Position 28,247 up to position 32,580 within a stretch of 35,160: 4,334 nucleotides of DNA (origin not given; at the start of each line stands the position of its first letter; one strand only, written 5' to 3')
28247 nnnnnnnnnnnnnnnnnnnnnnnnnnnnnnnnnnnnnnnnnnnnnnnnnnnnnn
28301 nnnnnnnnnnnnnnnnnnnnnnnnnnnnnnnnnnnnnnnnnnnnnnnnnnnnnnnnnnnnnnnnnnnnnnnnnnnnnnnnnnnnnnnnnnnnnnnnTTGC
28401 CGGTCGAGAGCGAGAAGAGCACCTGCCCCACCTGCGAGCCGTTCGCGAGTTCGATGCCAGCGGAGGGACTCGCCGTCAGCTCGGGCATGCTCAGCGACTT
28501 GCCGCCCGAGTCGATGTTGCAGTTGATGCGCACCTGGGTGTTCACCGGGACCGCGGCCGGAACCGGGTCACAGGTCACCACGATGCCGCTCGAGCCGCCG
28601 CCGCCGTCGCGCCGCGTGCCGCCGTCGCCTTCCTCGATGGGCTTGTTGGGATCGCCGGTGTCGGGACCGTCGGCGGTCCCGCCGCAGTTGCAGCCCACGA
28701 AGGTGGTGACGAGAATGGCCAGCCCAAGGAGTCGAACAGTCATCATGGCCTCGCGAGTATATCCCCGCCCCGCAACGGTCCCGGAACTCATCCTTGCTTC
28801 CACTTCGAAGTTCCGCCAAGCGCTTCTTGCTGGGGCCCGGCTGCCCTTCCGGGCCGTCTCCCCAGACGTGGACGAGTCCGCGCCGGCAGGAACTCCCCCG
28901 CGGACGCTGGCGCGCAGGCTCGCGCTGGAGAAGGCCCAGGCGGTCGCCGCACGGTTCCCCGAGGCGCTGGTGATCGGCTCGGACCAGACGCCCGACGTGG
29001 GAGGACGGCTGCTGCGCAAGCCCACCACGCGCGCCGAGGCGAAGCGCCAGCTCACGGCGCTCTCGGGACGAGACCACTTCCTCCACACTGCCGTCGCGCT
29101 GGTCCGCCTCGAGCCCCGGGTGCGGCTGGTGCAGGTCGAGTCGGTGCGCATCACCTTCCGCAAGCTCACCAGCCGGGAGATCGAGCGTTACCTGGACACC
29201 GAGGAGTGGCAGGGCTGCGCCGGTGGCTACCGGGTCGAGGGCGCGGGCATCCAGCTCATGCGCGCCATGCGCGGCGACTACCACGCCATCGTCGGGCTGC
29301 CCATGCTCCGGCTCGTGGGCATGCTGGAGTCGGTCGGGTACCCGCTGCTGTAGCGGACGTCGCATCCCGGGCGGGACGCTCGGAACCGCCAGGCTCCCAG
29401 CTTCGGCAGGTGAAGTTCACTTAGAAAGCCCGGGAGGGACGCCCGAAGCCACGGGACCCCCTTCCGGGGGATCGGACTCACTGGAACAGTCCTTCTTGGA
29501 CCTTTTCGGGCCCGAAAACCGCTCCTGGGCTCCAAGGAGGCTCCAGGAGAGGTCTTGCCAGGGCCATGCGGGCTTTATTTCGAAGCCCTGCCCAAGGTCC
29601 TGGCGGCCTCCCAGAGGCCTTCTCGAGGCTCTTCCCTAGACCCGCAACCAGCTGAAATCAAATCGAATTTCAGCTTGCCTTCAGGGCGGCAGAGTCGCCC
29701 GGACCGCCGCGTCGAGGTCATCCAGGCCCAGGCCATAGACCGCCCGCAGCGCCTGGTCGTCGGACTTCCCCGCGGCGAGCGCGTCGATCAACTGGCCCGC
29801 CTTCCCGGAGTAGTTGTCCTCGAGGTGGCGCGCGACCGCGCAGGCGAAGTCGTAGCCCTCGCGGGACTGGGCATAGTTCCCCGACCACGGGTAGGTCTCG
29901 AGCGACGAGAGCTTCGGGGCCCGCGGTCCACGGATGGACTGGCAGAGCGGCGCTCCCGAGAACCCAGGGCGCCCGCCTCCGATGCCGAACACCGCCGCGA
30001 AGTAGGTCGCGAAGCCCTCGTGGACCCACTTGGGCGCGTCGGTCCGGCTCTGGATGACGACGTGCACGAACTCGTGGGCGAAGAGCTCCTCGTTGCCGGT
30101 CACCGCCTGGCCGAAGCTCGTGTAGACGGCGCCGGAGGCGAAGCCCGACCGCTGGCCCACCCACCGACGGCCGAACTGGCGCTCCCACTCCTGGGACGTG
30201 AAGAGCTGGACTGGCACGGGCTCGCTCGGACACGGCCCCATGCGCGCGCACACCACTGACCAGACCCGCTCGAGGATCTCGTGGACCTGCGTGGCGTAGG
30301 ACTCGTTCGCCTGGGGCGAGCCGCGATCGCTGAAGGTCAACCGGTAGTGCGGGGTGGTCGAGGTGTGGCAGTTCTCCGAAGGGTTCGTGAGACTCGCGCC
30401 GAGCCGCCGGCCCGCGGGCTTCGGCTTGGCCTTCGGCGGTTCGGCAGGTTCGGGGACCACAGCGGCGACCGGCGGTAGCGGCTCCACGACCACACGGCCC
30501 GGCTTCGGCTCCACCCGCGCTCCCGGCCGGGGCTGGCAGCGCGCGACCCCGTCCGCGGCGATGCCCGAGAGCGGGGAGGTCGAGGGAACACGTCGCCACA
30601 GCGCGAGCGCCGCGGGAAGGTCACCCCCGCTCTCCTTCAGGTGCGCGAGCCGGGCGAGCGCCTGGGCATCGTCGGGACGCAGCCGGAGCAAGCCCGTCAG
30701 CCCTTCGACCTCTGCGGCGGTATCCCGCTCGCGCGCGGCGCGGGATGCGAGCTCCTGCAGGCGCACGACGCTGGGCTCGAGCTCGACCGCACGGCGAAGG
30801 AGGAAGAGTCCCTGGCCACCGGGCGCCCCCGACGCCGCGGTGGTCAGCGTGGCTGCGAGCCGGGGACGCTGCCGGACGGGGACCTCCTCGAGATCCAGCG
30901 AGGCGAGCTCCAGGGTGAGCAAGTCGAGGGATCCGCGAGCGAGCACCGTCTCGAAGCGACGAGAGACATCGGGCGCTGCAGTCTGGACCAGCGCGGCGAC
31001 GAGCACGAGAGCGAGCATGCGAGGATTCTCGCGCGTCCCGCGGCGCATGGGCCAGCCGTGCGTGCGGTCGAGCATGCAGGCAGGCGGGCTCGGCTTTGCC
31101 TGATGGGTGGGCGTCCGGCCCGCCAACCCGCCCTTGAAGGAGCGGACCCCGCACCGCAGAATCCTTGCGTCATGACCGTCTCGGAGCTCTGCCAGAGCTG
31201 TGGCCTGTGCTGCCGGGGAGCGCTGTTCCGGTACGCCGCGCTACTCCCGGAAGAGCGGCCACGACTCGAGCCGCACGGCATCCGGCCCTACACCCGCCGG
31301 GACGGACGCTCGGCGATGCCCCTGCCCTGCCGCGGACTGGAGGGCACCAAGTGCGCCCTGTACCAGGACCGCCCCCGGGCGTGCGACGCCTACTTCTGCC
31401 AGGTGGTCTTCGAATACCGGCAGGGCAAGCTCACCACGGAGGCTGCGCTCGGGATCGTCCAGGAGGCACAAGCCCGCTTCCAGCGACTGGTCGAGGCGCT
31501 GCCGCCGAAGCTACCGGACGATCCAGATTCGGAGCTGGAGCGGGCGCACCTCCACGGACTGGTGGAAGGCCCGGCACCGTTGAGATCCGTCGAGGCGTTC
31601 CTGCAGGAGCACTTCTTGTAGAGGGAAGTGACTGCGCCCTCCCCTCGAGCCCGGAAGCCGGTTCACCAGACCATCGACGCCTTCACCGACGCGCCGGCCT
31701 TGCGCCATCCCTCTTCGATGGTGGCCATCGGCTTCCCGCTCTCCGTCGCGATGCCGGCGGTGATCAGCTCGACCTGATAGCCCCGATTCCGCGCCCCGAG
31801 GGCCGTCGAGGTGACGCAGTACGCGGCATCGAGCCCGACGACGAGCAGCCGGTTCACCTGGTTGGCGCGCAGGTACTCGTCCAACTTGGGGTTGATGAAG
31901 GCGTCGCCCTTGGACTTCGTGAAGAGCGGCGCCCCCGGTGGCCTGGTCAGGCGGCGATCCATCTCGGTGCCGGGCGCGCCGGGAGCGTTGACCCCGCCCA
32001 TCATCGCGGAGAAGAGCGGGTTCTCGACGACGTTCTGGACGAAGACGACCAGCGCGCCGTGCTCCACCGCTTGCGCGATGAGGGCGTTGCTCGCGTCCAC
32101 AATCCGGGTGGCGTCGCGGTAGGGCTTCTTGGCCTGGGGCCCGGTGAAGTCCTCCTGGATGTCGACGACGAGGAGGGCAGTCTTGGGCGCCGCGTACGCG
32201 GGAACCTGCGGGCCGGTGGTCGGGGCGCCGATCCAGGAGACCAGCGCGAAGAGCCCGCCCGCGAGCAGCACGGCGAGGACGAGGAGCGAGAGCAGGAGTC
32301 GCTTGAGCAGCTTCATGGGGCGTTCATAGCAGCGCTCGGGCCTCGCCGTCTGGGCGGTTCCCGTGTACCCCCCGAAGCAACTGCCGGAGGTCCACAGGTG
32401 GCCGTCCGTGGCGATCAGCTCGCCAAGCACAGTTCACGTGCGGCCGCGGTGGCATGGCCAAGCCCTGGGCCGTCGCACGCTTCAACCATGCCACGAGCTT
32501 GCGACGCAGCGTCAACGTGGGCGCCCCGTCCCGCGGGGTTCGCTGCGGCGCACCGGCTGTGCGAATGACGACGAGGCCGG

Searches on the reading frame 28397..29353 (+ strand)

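Call 61: search_protein_families(library=pfam, proteins=[window:28397-29353:+], max_evalue=0.001)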
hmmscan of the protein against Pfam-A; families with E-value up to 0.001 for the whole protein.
window:28397-29353:+ (318 aa): 1 family
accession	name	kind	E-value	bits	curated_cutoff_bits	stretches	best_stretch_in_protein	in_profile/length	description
PF02545.19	Maf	-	2.6e-52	177.6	27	1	130-312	1-186/187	Maf-like protein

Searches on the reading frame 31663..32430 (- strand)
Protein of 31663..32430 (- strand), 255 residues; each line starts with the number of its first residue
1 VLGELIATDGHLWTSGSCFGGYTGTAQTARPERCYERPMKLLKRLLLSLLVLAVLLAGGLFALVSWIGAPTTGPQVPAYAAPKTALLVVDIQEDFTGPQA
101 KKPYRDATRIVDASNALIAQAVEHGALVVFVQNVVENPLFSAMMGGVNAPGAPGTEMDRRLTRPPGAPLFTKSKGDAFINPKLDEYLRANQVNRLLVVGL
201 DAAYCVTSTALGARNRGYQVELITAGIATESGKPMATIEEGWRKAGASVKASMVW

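Call 61: search_protein_families(library=pfam, proteins=[window:31663-32430:-], max_evalue=0.001)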
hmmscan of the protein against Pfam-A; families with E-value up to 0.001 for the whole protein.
window:31663-32430:- (255 aa): 1 family
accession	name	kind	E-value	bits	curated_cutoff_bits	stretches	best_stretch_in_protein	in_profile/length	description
PF00857.26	Isochorismatase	-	4.4e-30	105.5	27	1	84-229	1-150/175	Isochorismatase domain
